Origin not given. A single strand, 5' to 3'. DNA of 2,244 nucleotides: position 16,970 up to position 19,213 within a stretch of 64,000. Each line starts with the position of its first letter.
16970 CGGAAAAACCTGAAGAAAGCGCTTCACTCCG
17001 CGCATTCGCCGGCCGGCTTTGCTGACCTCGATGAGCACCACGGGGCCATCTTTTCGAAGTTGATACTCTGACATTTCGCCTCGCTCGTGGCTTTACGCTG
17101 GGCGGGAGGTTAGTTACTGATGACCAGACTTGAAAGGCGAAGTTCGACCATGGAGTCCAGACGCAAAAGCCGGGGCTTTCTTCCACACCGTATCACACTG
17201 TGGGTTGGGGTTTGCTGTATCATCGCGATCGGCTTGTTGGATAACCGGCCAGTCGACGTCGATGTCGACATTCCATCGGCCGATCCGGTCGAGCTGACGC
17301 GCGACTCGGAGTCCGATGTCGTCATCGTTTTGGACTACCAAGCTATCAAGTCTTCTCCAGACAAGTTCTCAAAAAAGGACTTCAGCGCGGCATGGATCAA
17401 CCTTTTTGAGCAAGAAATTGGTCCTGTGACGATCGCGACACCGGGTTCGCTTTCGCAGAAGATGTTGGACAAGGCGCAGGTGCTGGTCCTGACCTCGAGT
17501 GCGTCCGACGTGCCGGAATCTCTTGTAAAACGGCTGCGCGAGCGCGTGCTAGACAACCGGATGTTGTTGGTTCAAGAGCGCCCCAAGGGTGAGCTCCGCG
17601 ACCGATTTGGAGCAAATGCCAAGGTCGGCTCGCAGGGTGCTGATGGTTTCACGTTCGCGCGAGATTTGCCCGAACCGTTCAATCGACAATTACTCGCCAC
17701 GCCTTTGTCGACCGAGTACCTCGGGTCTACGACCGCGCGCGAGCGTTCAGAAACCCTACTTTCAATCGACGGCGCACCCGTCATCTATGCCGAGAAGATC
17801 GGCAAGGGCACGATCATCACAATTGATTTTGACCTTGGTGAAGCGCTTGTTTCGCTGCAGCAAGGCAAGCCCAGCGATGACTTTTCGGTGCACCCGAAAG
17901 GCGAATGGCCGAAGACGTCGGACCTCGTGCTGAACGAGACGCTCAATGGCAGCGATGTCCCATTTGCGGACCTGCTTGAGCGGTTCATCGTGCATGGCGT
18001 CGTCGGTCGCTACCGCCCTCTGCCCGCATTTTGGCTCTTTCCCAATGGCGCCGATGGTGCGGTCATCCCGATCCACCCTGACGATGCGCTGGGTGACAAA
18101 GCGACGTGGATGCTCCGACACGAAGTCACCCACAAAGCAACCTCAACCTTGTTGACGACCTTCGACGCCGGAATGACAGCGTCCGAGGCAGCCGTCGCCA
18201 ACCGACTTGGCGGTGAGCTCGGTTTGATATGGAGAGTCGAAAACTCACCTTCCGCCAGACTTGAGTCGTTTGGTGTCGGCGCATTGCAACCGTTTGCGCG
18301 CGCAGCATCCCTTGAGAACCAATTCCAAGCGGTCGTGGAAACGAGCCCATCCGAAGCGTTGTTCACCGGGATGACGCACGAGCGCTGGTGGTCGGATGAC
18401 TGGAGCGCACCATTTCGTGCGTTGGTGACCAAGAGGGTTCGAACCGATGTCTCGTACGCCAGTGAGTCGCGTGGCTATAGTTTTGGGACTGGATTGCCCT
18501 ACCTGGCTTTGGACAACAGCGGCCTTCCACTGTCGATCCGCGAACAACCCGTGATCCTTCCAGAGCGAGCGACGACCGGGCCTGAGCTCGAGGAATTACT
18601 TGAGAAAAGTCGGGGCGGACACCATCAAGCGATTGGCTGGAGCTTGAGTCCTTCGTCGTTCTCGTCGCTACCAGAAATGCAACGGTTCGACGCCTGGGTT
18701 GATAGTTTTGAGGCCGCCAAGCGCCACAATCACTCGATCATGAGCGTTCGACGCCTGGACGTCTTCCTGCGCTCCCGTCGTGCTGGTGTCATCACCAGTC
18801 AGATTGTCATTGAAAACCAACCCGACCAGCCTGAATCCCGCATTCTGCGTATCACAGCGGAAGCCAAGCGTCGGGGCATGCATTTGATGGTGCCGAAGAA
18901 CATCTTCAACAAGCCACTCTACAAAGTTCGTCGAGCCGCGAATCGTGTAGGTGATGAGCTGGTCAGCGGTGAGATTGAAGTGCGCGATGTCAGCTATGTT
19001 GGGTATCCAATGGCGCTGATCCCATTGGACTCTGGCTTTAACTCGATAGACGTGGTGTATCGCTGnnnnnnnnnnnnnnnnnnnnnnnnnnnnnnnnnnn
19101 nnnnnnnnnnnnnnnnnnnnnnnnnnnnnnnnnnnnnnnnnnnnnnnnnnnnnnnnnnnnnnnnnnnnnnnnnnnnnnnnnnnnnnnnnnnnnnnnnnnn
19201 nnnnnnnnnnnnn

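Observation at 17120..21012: Tandem, equal-length (648 aa) membrane-anchored paralogues with ATGA coupling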

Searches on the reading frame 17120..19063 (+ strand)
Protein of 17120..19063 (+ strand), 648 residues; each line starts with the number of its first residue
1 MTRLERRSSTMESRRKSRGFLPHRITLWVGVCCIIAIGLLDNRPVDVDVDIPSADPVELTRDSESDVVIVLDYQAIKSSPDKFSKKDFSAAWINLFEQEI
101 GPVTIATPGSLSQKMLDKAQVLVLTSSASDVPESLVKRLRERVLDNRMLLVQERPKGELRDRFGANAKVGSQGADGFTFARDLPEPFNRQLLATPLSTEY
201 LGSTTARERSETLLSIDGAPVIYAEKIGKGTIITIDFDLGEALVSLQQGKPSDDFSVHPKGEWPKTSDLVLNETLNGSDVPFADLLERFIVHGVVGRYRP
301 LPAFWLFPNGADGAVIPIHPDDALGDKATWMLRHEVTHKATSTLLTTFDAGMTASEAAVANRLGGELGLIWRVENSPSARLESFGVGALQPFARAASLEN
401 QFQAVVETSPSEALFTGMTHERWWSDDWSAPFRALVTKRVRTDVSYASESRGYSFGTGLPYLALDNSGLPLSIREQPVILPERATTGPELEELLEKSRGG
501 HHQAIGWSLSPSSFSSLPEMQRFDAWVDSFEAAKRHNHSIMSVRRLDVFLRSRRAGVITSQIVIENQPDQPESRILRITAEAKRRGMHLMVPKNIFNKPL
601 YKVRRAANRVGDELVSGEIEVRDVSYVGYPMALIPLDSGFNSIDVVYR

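Call 8: search_protein_families(library=pfam, proteins=[window:17120-19063:+], max_evalue=1)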
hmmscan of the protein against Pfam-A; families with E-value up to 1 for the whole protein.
window:17120-19063:+ (648 aa): 0 families

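Call 9: search_protein_families(library=ncbifam, proteins=[window:17120-19063:+], max_evalue=1)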
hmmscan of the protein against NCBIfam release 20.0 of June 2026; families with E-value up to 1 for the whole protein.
window:17120-19063:+ (648 aa): 1 family
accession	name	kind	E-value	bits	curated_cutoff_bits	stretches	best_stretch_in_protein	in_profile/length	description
NF007589.0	PRK10226.1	equivalog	0.2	10.5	567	1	171-238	124-188/321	beta-aspartyl-peptidase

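Call 14: find_homologous_proteins(query=window:17120-19063:+)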
Query window:17120-19063:+ (648 aa): 80 proteins with E <= 0.001 among 8000 candidates.
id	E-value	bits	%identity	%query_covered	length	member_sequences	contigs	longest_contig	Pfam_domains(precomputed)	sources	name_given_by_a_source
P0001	0.0e+0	1458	100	100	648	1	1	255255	-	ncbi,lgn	-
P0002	2.0e-232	791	56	98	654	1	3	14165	-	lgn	-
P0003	1.4e-227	775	54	98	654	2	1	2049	-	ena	-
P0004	2.3e-204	699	52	98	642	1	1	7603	-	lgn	-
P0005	5.9e-201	687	49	100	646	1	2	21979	-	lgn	-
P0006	1.3e-200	686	50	98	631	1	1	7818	-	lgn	-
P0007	3.6e-200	685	49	98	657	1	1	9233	-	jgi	jgi:hypothetical protein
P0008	8.6e-199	680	48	98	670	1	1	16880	-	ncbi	-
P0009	3.3e-198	678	48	98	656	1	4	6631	-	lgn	-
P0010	2.4e-197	675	48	98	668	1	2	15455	-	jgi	jgi:hypothetical protein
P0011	1.1e-196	673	48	98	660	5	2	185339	-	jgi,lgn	jgi:hypothetical protein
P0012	1.6e-193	663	49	95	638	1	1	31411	-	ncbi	ncbi:MAG: hypothetical protein ACQEVA_10455 [Myxococcota bacterium]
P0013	2.2e-193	662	48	98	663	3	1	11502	-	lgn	-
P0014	1.8e-192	659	50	93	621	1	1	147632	-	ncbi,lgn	-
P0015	2.7e-191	655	47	98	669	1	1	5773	-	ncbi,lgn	ncbi:MAG: hypothetical protein ACLFVJ_19410 [Persicimonas sp.]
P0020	9.9e-188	644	46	98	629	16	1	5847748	-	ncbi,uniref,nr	ncbi:hypothetical protein FRD01_05030 [Microvenator marinus]|uniref:Uncharacterized protein n=1 Tax=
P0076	7.5e-50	188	29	75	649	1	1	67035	-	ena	-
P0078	8.2e-46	175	30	83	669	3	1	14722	-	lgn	-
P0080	1.4e-40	158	29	74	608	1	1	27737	-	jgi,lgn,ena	-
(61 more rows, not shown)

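Call 15: search_solved_structures(query=window:17120-19063:+, max_evalue=10)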
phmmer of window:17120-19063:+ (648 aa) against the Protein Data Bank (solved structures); distinct sequences matched with E-value up to 10: 1.
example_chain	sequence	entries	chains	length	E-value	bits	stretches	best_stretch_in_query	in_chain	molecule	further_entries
2zak_A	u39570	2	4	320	0.1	14.2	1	171-242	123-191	L-asparaginase precursor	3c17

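Call 22: find_encoding_contigs(protein=P0020, flank=10000, max_places=2)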
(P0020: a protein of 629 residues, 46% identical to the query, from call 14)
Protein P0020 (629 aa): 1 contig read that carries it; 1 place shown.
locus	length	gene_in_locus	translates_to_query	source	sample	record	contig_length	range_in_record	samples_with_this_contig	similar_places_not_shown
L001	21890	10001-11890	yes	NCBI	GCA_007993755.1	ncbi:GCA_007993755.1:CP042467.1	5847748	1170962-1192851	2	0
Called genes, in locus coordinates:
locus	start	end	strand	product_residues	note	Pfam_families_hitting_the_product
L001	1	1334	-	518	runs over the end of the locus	-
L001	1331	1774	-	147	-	-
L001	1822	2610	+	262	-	PF13432:TPR_16 (weak), PF14559:TPR_19, PF00515:TPR_1, PF07719:TPR_2 (weak), PF13181:TPR_8 (weak), PF13424:TPR_12, PF00515:TPR_1 (weak), PF13371:TPR_9, +13 more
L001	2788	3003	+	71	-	PF00313:CSD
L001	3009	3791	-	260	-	PF13240:Zn_Ribbon_1 (weak), PF16697:Yop-YscD_cpl (faint), PF00498:FHA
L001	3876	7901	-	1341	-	PF13414:TPR_11 (weak), PF14559:TPR_19 (weak), PF13424:TPR_12, PF14559:TPR_19, PF13432:TPR_16, PF14559:TPR_19 (weak), PF23914:TPR_CcmH_CycH (weak), PF13646:HEAT_2, +21 more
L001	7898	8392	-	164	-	-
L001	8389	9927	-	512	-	PF00583:Acetyltransf_1 (weak), PF00795:CN_hydrolase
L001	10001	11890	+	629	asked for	-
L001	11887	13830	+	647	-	-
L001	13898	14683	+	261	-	-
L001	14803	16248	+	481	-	PF03349:Toluene_X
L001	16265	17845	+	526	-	-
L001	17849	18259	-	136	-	PF05099:TerB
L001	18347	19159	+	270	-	-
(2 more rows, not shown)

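Call 30: predict_structure(alignment_id=A1)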
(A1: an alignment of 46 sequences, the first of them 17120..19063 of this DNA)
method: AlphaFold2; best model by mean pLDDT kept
length: 648 residues; sequences in the alignment: 46
mean_pLDDT: 92.3   pTM: 0.90
mean pLDDT of the five models: 92.3, 92.2, 91.6, 91.2, 90.3
residues with pLDDT >= 90: 516; 70-90: 103; 50-70: 23; < 50: 6
segments of 3 or more residues with pLDDT < 50: 1-5
pLDDT, mean of each block of 10 residues (from residue 1): 48 59 89 88 83 90 93 97 97 97 95 94 96 91 91 91 84 96 98 96 83 96 94 97 98 96 96 96 98 97 98 98 93 94 97 94 94 94 88 93 93 92 96 97 97 98 97 97 93 97 97 81 90 97 97 96 79 91 97 96 84 81 97 97 96
secondary structure, 60 per line:
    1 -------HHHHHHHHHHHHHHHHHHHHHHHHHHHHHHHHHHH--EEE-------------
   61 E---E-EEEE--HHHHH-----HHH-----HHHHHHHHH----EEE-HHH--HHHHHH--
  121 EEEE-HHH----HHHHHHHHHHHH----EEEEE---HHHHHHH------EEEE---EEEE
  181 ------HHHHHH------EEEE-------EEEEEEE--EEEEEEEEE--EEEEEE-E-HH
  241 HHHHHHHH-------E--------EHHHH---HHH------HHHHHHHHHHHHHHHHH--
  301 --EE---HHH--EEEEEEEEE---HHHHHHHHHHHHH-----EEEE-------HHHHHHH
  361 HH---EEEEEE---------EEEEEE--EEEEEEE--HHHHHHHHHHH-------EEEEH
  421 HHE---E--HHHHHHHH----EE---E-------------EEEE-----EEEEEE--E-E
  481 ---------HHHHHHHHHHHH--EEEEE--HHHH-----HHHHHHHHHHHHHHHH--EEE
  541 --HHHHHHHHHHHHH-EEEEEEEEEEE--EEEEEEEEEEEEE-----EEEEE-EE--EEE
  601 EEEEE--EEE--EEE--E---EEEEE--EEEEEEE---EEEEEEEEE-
elements in order: H8-42 E45-47 E67-70 H73-77 H91-99 E104-106 H113-118 E121-124 H133-144 E149-153 H157-163 E170-173 E177-180 H187-192 E199-202 E210-216 E219-227 E230-235 H239-248 H266-269 H282-298 E313-321 H325-337 E343-346 H354-362 E366-371 E381-386 E389-395 H398-408 E416-419 H430-437 E461-464 E470-475 H490-501 E504-508 H511-514 H520-535 E538-540 H543-555 E557-567 E570-582 E588-592 E598-605 E608-610 E613-615 E622-626 E629-635 E639-647

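Call 33: fold_search(model_id=the predicted structure, library=pdb)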
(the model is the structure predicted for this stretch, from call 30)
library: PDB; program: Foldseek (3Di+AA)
matches with E <= 10: 1196; with E <= 0.001: 61
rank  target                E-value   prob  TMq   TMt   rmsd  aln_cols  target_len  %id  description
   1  7mo6_B                5.3e-06  0.97  0.18  0.22  25.6       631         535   10  Guanosine Monophosphate Synthase from Aspergillus fumigatus Af293 (released 2022-02-16)
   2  8ibs_A                8.9e-06  1.00  0.19  0.18   9.0       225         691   16  Crystal structure of GH42 beta-galactosidase BiBga42A from Bifidobacterium longum subspecies infantis E160A/E318A muta (released 2023-06-07)
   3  3tts_A                1.5e-05  1.00  0.21  0.20   6.0       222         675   14  Crystal structure of beta-galactosidase from Bacillus circulans sp. alkalophilus (released 2012-03-21)
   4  3soz_A                3.7e-05  1.00  0.20  0.47   6.5       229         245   13  Cytoplasmic Protein STM1381 from Salmonella typhimurium LT2 (released 2011-08-03)
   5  5zns_A                3.9e-05  1.00  0.25  0.40   7.6       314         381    9  Insect chitin deacetylase (released 2019-02-20)
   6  7x87_A                4.4e-05  1.00  0.19  0.18   7.2       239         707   13  The complex structure of beta-1,2-glucosyltransferase from Ignavibacterium album with sophotetraose observed as sophor (released 2022-04-20)
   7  5e9a_A                4.7e-05  1.00  0.19  0.19   7.7       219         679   13  Crystal structure analysis of the cold-adamped beta-galactosidase from Rahnella sp. R3 (released 2016-10-26)
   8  4dwe                  4.9e-05  1.00  0.23  0.31  12.0       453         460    8  Crystal structure of a putative polysaccharide deacetylase (BACOVA_03992) from Bacteroides ovatus ATCC 8483 at 2.01 A re (released 2012-05-02)
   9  7omi_BBB              5.5e-05  1.00  0.21  0.21   7.2       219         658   11  Bs164 in complex with mannocyclophellitol epoxide (released 2022-02-02)
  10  6t6g_BBB              6.2e-05  1.00  0.21  0.21   7.3       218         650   12  Bacteroides salyersiae GH164 beta-mannosidase in complex with noeuromycin (released 2020-01-01)
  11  6t6g_FFF              6.2e-05  1.00  0.21  0.21   7.5       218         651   11  Bacteroides salyersiae GH164 beta-mannosidase in complex with noeuromycin (released 2020-01-01)
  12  7bob_B                6.2e-05  1.00  0.17  0.20   7.5       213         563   14  Exo-beta-1,4-mannosidase Op5Man5 from Opitutaceae bacterium strain TAV5 (released 2021-07-14)
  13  7oms_AAA              6.6e-05  1.00  0.21  0.21   7.3       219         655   11  Bs164 in complex with mannocyclophellitol aziridine (released 2022-02-02)
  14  7omi_CCC              6.6e-05  1.00  0.21  0.20   7.4       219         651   10  Bs164 in complex with mannocyclophellitol epoxide (released 2022-02-02)
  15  7vl3_A                6.9e-05  1.00  0.20  0.18   6.6       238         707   13  The complex structure of beta-1,2-glucosyltransferase from Ignavibacterium album with phenyl alpha-D-glucoside (released 2022-03-09)
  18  7bob_C                7.4e-05  1.00  0.19  0.21   6.3       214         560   14  Exo-beta-1,4-mannosidase Op5Man5 from Opitutaceae bacterium strain TAV5 (released 2021-07-14)
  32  7bob_A                1.5e-04  1.00  0.17  0.19   7.1       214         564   13  Exo-beta-1,4-mannosidase Op5Man5 from Opitutaceae bacterium strain TAV5 (released 2021-07-14)
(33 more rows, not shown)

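Call 49: search_solved_structures(query=A3, max_evalue=10, show_alignments=5)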
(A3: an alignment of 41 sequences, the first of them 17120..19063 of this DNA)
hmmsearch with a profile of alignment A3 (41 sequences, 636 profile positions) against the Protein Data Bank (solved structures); distinct sequences matched with E-value up to 10: 6.
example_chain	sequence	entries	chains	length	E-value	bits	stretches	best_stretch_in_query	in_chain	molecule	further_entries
7bob_A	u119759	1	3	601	0.26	12.8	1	127-231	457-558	Endo-beta-mannanase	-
7a3q_A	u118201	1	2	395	0.7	11.3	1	221-260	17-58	Envelope protein E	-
3uaj_B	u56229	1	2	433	0.8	11.2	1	221-260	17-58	envelope protein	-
3uc0_A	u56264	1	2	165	0.82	11.1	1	221-255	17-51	envelope protein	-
9mvf_A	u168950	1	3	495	0.96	10.9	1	221-260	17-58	envelope protein E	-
4cbf_A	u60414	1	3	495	0.96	10.9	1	221-260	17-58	ENVELOPE PROTEIN E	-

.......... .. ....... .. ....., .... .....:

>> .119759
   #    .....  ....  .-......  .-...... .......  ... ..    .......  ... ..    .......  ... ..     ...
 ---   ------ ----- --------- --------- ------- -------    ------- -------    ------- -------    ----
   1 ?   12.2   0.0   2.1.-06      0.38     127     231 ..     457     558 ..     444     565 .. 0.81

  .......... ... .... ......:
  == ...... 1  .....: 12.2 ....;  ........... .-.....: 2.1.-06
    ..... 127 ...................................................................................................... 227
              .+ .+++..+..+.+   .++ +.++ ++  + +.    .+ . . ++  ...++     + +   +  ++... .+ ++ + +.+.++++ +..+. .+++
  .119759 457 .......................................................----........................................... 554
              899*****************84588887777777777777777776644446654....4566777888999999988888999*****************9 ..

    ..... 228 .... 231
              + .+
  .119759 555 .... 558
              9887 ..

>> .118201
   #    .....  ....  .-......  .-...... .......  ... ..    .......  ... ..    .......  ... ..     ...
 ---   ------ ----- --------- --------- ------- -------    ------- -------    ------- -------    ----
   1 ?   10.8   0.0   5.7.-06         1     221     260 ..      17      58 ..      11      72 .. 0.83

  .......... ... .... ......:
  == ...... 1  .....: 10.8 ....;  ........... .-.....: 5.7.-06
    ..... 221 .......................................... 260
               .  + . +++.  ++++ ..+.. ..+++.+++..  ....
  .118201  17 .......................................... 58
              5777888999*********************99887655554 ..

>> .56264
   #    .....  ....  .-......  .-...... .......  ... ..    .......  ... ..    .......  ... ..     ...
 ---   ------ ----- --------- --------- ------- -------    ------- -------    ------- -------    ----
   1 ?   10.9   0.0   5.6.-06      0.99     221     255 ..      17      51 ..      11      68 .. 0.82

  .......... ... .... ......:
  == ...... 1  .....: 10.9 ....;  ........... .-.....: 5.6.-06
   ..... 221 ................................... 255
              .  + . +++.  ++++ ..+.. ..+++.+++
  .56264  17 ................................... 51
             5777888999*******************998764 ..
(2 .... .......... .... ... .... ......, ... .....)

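Call 55: find_encoding_contigs(protein=P0076, flank=8000, max_places=1)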
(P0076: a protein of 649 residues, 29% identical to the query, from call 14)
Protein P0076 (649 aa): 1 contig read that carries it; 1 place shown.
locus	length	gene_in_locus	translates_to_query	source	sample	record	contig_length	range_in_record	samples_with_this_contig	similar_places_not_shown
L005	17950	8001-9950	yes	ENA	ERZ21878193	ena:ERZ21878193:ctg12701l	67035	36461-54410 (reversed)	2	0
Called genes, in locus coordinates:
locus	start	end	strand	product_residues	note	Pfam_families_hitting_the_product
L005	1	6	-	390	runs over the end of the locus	PF07075:NamZ_N, PF20732:NamZ_C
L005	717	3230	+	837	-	PF17900:Peptidase_M1_N, PF01433:Peptidase_M1, PF13646:HEAT_2 (faint)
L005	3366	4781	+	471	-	PF16697:Yop-YscD_cpl, PF00498:FHA, PF00158:Sigma54_activat, PF14532:Sigma54_activ_2, PF07724:AAA_2 (weak), PF07728:AAA_5, PF25601:AAA_lid_14, PF02954:HTH_8 (weak)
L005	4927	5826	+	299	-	PF00226:DnaJ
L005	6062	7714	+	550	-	-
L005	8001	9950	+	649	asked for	-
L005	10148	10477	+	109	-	-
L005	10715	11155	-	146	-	-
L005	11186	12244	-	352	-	-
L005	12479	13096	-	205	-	PF19822:DUF6304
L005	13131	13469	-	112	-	PF07238:PilZ (weak)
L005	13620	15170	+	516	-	PF23166:Ig_N_CWD1 (faint)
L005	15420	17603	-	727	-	PF22842:Pel9A-like_beta_helix (weak), PF05048:NosD (faint), PF13229:Beta_helix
